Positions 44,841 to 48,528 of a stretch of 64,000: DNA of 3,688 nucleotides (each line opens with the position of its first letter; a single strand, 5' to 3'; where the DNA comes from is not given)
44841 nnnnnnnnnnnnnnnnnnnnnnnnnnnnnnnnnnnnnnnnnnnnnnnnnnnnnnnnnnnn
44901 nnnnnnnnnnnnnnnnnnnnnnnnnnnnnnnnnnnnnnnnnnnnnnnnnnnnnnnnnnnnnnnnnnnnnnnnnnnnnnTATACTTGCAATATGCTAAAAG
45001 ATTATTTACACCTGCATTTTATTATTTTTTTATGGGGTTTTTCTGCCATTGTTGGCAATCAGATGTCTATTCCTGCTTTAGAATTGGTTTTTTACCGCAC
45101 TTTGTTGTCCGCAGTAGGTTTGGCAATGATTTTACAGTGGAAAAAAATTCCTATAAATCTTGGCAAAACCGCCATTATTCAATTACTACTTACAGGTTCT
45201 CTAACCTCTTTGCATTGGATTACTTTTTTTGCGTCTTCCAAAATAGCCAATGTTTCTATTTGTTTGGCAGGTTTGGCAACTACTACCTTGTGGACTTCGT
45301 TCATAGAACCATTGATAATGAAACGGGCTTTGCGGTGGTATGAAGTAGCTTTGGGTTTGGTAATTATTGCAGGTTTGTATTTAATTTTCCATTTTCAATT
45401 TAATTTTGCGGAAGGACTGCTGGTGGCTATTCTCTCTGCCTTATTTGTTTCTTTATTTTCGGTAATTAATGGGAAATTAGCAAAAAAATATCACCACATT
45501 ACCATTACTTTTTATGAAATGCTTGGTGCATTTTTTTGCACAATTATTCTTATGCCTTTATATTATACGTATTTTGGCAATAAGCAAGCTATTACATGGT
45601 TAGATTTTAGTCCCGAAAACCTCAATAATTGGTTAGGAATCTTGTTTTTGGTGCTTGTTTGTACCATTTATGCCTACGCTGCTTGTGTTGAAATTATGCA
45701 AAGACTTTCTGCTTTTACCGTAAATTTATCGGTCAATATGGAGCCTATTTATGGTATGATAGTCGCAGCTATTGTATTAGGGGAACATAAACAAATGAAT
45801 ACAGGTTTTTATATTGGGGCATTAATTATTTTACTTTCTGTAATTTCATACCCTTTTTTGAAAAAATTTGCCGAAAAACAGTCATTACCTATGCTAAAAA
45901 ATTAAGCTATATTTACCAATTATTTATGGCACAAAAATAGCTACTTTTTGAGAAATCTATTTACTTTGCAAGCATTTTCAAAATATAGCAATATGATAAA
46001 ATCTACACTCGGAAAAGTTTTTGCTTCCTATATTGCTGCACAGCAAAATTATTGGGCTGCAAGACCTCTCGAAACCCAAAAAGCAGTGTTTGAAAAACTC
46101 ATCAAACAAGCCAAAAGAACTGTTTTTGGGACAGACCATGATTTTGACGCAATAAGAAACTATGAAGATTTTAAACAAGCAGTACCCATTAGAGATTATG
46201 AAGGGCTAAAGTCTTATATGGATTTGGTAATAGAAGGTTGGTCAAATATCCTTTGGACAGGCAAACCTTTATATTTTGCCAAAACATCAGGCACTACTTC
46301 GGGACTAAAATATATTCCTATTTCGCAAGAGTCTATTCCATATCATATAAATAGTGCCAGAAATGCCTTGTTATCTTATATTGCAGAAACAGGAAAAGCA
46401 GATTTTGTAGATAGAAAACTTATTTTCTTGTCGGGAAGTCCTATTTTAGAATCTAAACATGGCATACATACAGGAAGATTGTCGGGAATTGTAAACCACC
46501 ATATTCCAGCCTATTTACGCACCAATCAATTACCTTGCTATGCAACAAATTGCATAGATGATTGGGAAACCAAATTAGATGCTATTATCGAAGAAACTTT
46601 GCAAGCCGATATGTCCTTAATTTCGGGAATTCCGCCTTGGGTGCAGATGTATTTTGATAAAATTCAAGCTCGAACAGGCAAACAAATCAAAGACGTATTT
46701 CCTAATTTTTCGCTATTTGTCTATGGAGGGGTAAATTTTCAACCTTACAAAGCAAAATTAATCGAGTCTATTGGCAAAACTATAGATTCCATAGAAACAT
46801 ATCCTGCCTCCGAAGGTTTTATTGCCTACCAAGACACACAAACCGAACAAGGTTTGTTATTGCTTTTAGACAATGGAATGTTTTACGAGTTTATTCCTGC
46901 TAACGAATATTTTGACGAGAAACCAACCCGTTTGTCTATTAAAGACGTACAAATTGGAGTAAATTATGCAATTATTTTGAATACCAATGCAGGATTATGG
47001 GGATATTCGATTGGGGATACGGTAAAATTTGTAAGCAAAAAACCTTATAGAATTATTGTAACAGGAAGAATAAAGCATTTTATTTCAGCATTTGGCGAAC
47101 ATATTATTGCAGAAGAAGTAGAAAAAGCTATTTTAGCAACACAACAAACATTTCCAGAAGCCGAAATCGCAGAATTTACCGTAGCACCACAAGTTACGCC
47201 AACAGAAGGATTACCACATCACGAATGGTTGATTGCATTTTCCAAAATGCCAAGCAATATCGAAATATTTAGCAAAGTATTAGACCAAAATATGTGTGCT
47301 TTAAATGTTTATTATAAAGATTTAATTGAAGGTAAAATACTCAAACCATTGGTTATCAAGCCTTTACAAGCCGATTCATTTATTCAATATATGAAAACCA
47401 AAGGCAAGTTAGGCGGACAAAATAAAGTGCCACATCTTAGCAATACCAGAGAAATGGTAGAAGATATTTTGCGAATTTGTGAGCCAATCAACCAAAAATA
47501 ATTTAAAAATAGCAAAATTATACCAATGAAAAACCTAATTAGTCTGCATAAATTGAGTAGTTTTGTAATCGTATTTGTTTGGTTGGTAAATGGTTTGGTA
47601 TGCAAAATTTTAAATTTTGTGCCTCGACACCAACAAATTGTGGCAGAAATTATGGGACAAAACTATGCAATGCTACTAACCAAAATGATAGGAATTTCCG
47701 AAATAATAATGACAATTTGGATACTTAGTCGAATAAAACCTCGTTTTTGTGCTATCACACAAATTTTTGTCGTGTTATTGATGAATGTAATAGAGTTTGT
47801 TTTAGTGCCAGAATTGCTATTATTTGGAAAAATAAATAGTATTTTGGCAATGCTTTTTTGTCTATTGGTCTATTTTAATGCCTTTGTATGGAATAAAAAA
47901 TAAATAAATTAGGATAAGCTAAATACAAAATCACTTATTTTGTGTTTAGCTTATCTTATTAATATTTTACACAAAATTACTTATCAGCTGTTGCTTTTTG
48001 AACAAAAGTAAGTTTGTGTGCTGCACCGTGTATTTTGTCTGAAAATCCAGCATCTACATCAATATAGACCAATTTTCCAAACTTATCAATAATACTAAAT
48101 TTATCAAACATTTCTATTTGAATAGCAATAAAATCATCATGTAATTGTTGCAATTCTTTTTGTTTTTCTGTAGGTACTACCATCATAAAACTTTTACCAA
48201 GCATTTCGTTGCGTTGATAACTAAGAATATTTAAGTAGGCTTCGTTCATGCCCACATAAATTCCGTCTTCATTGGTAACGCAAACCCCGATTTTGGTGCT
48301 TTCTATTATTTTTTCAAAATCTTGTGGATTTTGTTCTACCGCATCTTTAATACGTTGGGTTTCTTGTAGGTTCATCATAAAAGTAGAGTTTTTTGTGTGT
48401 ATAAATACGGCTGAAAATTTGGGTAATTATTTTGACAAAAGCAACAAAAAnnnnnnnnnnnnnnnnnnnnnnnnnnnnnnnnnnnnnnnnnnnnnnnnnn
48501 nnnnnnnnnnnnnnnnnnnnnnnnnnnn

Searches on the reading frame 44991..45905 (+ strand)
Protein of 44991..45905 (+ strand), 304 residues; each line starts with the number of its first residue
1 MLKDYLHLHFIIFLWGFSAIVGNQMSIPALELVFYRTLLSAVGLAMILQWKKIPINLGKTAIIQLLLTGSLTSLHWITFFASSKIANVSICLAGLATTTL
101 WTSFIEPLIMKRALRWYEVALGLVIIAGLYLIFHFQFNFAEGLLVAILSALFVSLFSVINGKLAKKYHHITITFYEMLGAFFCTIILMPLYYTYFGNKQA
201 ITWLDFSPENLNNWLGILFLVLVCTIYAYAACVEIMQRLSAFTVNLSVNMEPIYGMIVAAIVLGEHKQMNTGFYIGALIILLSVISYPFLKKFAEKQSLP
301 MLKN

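Call 52: search_protein_families(library=pfam, proteins=[window:44991-45905:+], max_evalue=0.00001)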
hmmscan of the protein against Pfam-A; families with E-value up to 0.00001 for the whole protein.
window:44991-45905:+ (304 aa): 1 family
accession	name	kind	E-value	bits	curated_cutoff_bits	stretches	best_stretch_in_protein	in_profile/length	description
PF00892.27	EamA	-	8.5e-24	84.8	28.2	2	142-285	3-131/135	EamA-like transporter family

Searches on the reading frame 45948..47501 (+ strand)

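Call 53: search_protein_families(library=pfam, proteins=[window:45948-47501:+], max_evalue=0.00001)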
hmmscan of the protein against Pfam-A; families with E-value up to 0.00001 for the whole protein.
window:45948-47501:+ (517 aa): 3 families
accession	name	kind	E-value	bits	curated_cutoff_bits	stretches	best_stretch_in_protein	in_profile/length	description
PF03321.19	GH3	-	1.2e-35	123.6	23.6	1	38-182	10-154/304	GH3 family N-terminal domain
PF23572.1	GH3_C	-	9.1e-18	65.5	23.6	1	389-502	1-119/119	GH3 family C-terminal domain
PF23571.1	GH3_M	-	1.4e-15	57.6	23.6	1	305-365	2-67/75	GH3 family central domain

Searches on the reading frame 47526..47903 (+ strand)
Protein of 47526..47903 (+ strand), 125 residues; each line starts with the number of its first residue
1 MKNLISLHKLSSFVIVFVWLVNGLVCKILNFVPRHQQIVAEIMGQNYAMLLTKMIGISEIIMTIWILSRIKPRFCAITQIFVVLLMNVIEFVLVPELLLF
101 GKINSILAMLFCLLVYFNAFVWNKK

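Call 53: search_protein_families(library=pfam, proteins=[window:47526-47903:+], max_evalue=0.00001)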
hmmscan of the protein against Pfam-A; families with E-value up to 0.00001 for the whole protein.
window:47526-47903:+ (125 aa): 1 family
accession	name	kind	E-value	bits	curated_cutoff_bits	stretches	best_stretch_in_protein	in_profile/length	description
PF13781.11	DoxX_3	-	7.9e-17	62.1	25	1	17-110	2-95/102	DoxX-like family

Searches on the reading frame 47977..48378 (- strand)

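Call 53: search_protein_families(library=pfam, proteins=[window:47977-48378:-], max_evalue=0.00001)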
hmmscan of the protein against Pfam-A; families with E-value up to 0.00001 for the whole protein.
window:47977-48378:- (133 aa): 2 families
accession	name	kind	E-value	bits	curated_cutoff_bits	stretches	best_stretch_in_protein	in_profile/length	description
PF00989.32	PAS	-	9.7e-12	45.3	22.6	1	20-79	2-61/113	PAS fold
PF13426.13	PAS_9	-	4.5e-06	27.3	27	1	31-80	3-53/103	PAS domain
